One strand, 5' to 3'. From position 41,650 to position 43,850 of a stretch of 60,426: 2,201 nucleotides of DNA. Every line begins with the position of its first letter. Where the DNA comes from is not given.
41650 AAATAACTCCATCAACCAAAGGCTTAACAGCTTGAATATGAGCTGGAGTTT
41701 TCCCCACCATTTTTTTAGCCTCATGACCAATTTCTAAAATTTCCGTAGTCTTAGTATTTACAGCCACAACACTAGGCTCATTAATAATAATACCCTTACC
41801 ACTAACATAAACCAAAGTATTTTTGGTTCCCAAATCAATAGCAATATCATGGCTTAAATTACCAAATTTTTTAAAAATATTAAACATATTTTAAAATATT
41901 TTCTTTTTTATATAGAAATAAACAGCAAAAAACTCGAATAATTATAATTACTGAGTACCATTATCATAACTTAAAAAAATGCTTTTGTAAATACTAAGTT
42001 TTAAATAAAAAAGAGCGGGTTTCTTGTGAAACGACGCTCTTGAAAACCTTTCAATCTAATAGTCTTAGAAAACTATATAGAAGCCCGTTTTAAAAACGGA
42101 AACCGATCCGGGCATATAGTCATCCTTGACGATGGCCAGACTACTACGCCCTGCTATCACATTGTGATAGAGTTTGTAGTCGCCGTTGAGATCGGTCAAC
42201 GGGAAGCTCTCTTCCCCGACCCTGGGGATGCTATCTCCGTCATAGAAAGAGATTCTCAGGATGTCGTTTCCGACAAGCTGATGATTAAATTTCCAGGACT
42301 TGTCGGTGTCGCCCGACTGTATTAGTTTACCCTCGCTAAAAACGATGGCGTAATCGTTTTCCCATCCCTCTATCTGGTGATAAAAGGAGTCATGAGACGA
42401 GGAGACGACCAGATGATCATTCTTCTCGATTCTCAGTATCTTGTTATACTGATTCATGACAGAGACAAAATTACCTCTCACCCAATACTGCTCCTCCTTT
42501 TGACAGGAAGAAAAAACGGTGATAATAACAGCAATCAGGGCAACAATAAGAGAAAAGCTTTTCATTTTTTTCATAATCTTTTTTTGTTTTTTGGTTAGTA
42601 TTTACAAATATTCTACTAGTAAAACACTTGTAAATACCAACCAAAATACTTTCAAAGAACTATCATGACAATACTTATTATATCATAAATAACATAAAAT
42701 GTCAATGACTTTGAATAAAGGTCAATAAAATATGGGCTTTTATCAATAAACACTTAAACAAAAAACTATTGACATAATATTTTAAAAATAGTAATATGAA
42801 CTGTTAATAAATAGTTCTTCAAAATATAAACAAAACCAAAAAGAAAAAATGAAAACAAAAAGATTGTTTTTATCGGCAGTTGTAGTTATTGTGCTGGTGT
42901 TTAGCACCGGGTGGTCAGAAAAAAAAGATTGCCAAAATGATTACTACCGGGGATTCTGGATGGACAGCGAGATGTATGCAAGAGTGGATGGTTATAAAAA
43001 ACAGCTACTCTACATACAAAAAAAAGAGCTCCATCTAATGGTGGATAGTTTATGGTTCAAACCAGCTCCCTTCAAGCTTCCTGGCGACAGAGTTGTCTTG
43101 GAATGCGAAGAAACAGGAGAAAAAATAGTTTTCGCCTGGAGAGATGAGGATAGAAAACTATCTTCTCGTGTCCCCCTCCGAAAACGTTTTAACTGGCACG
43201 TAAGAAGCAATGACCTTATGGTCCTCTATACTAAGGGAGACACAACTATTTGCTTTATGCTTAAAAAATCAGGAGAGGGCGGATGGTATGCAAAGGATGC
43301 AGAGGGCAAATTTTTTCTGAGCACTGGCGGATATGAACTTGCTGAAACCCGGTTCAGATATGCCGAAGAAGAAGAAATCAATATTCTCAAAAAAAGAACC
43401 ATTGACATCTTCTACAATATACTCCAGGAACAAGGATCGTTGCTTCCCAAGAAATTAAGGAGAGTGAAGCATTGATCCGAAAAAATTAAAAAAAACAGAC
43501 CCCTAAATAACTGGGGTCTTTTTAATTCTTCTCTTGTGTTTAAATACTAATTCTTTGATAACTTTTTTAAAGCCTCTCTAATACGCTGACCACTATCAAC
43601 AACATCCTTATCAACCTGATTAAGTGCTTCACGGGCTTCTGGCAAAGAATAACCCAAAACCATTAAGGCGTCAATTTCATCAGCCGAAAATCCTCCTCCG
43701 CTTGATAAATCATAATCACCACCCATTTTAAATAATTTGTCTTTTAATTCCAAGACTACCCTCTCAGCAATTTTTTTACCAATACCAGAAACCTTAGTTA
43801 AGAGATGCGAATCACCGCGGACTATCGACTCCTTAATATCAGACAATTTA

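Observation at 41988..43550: Second GC-rich cassette (divergent lipoprotein and secreted protein) wedged between the mreBCD promoter and ruvA, bracketed by a 10-bp direct repeat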

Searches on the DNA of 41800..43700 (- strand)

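Call 31: search_rna_families(source=window, start=41800, end=43700, threshold=evalue, max_evalue=10)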
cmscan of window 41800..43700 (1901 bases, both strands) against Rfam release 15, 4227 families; matches with E-value up to 10: 18.
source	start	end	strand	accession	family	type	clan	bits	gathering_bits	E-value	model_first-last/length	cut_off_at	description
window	42589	42644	-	RF04276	MIR4371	Gene; miRNA;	CL00144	25.9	110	0.006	1-158/158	no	MIR4371 microRNA precursor family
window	42585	42650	-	RF04205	MIR2606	Gene; miRNA;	-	23.8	139.7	1.3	1-165/165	no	MIR2606 microRNA precursor family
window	42572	42667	-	RF04099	MIR837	Gene; miRNA;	-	22.7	117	0.16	1-122/122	no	MIR837 microRNA precursor family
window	42590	42645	-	RF03642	MIR5743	Gene; miRNA;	-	22.2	111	0.39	1-81/81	no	MIR5743 microRNA precursor family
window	42579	42660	-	RF00961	mir-581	Gene; miRNA;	-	21.8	100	0.33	1-89/89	no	mir-581 microRNA precursor family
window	43479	43552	-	RF01770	rimP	Cis-reg; leader;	-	21.4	47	1.6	1-102/102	no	Gammaprotebacteria rimP leader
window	42586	42649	+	RF04134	MIR7504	Gene; miRNA;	-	20.6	83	1.9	1-124/124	no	MIR7504 microRNA precursor family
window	42587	42650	+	RF04273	MIR827_2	Gene; miRNA;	CL00143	20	67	3.5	1-89/89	no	MIR827_2 microRNA precursor family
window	42973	43057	+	RF02618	SSRC34_2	Gene; sRNA;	-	18.7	48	6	1-125/125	no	Streptococcus sRNA 34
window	43489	43560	-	RF01859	Phe_leader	Cis-reg; leader;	-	18.4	55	6.6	1-125/125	no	Phenylalanine leader peptide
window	42589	42646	-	RF01859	Phe_leader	Cis-reg; leader;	-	17.9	55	8.4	22-86/125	no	Phenylalanine leader peptide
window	42593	42641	-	RF03224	MIR9560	Gene; miRNA;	-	17.7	74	4.2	1-96/96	no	MIR9560 microRNA precursor family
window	43480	43523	+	RF01743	leu-phe_leader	Cis-reg; leader;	-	17.5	70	9.9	1-162/162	no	leu/phe leader RNA from Lactococcus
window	43296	43455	-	RF01983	Pinc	Gene; lncRNA;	-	17.2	60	6.5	1-154/154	no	Pregnancy induced noncoding RNA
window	42001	42133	-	RF00558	L20_leader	Cis-reg; leader;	-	15.8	58.7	7.6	1-127/127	no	Ribosomal protein L20 leader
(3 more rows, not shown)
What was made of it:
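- On Any Rfam cis-regulatory family (for the leader): The best hits are miRNA-precursor models at 16-26 bits, against thresholds of 43-140 bits (call 31).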

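Call 84: search_rna_families(sources=[L091, L094, L092], threshold=gathering)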
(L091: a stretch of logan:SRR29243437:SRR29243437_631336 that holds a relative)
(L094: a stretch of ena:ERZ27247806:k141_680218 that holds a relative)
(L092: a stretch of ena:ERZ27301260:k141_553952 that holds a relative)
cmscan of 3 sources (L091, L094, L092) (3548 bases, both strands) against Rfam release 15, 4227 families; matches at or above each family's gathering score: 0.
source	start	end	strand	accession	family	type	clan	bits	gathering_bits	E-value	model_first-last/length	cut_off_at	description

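Call 97: build_rna_model(alignment_id=A4, structure=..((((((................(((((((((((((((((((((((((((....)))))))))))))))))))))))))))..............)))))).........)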
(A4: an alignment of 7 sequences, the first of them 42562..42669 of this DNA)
Model R1 built from alignment A4 (7 sequences, 111 columns); structure: as given.
model positions 108; base pairs 33; branch points 0; effective number of sequences 0.89; information 0.591 bits per position. Calibrated on 0.2 Mb of random sequence (short: E-values are rough).
structure used (alignment columns):
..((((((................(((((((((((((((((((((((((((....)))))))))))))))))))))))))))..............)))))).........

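Call 98: search_with_rna_model(model_id=R1, sources=[window, L001, L007, L008, L009, L010, L011, L012, L013, L014, L015, L016, L017, L018, L019, L020, L021, L022, L023, L024, L025, L026, L027, L028, L029, L030, L031, L032, L033, L034, L035, L036, L037, L038, L039, L040, L041, L042, L043, L044, L045, L046, L047, L048, L049, L050, L075, L089, L090, L091, L092, L094], max_evalue=1)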
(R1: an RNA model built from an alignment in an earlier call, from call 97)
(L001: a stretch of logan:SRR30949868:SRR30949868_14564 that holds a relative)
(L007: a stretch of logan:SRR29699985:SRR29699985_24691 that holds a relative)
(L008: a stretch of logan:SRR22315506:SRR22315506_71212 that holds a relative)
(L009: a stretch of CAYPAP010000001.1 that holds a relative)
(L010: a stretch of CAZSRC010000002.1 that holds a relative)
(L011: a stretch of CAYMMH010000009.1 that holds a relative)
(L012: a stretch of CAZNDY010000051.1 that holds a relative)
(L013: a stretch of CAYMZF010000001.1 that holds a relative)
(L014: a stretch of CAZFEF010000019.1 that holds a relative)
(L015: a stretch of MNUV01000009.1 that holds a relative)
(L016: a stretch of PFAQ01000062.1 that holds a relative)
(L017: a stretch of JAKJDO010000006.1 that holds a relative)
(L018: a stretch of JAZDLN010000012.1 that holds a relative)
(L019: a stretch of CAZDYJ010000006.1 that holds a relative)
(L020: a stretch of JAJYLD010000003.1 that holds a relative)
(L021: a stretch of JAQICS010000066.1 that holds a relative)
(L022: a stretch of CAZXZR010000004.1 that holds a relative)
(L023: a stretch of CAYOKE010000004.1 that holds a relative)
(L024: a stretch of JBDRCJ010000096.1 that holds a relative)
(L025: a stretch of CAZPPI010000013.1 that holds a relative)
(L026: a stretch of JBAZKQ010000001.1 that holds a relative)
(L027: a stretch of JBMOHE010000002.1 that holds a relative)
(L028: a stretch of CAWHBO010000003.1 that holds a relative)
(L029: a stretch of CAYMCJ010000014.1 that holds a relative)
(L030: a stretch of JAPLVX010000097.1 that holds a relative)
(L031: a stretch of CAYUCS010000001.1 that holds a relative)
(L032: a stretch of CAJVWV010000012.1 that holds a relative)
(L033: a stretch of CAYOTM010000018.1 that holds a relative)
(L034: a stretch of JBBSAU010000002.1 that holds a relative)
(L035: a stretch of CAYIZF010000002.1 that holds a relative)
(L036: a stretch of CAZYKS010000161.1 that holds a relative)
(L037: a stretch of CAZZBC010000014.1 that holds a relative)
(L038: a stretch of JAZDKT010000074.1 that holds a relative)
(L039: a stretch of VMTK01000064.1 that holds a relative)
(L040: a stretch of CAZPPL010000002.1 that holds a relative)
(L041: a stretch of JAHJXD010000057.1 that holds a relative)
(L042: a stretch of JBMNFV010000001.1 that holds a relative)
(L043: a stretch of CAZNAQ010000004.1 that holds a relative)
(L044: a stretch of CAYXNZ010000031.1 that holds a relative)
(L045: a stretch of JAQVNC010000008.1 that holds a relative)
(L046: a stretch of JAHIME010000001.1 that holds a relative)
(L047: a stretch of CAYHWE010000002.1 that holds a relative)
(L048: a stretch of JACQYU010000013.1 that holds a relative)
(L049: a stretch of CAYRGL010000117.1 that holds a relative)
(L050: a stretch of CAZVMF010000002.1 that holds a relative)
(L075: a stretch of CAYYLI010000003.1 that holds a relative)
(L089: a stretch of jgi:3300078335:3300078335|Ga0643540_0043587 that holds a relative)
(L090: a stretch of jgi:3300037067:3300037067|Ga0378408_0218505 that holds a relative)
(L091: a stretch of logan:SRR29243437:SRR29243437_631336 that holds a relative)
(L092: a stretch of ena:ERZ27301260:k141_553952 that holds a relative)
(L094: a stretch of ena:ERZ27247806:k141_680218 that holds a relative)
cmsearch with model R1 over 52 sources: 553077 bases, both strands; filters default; matches with E-value up to 1: 15.
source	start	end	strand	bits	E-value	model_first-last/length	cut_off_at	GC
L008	1077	1184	+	126.1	1e-25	1-108/108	no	0.25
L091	215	321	+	124.2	2.9e-25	1-108/108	no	0.27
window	42563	42670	-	121.2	1.5e-24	1-108/108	no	0.23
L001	6218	6325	+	120.4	2.3e-24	1-108/108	no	0.27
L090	403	512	+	119.7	3.3e-24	1-108/108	no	0.25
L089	941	1046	+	115.3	3.6e-23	1-108/108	no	0.26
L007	507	611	+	107.3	2.7e-21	1-108/108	no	0.24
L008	1071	1178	-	56.8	2.1e-09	1-108/108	no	0.25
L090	397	506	-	55.4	4.5e-09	1-108/108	no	0.25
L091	209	315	-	54.5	7.2e-09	1-108/108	no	0.29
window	42569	42676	+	52.3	2.5e-08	1-108/108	no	0.23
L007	501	605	-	49.1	1.4e-07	1-108/108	no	0.24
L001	6212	6319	-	48.2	2.3e-07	1-108/108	no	0.28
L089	935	1040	-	47.2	3.7e-07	1-108/108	no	0.25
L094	1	69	+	25.7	0.044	34-108/108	5'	0.22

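Call 100: search_with_rna_model(model_id=R1, source=L094, max_evalue=10, filters=off, show_alignments=1)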
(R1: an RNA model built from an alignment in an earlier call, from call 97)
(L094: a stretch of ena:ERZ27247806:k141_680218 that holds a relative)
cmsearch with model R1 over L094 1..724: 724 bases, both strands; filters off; matches with E-value up to 10: 14.
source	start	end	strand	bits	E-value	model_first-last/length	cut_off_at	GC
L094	2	38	+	11.5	0.13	35-72/108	no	0.35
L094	189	235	-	10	0.28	1-108/108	no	0.47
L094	661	713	+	7.8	0.92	1-108/108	no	0.25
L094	401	419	-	6.9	1.5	1-108/108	no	0.37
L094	69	118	-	5.9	2.6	1-108/108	no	0.36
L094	78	121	+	5.7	3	1-108/108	no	0.41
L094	426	502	+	5.7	3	1-108/108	no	0.44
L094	204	231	+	5.4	3.5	40-67/108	no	0.54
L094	331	381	-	5.2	3.8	1-108/108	no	0.35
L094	667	699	-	4.5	5.7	1-108/108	no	0.21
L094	545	585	-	4.4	5.8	1-108/108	no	0.34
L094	161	196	+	4.3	6.2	1-108/108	no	0.28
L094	350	371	+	4.3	6.2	1-108/108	no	0.36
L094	375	399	+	3.8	8.5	1-108/108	no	0.24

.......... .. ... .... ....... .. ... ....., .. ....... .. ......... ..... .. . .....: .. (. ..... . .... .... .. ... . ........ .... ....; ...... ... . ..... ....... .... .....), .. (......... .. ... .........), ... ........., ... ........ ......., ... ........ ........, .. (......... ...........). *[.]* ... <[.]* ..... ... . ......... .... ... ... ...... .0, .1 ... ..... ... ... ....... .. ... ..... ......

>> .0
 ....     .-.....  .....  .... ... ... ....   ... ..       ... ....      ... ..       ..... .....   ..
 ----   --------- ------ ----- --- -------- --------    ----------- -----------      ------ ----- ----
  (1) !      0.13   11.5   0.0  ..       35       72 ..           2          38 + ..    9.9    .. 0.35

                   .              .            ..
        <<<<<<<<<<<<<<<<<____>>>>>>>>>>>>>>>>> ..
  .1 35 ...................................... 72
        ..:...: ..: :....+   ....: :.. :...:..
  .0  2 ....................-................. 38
